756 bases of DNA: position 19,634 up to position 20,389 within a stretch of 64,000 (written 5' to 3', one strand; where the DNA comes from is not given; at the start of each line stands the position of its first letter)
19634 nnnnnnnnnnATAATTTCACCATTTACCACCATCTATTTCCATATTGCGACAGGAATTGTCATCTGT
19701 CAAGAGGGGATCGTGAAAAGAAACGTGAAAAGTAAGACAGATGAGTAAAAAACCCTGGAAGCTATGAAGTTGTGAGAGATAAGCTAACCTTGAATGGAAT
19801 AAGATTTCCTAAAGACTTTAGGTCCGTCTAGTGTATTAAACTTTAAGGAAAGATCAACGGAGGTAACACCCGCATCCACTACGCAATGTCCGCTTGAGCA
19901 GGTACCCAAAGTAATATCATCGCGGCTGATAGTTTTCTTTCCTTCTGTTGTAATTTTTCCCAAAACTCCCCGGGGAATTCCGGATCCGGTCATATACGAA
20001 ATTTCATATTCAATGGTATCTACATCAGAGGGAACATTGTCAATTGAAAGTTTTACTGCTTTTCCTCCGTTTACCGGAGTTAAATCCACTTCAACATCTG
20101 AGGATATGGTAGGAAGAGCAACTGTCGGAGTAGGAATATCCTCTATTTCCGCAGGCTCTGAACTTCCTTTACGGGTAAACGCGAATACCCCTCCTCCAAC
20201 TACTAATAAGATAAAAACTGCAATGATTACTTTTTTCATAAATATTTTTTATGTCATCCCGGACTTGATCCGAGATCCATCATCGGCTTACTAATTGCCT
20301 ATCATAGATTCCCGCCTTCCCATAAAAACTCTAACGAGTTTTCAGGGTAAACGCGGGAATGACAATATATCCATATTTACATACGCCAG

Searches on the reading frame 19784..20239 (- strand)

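Call 78: search_protein_families(library=pfam, proteins=[window:19784-20239:-], max_evalue=0.01)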
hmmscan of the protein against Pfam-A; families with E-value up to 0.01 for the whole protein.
window:19784-20239:- (151 aa): 1 family
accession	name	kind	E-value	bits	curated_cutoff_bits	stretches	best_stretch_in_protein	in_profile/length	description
PF17870.6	Insulin_TMD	-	0.0095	16.4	33.4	0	5-24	22-41/47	Insulin receptor trans-membrane segment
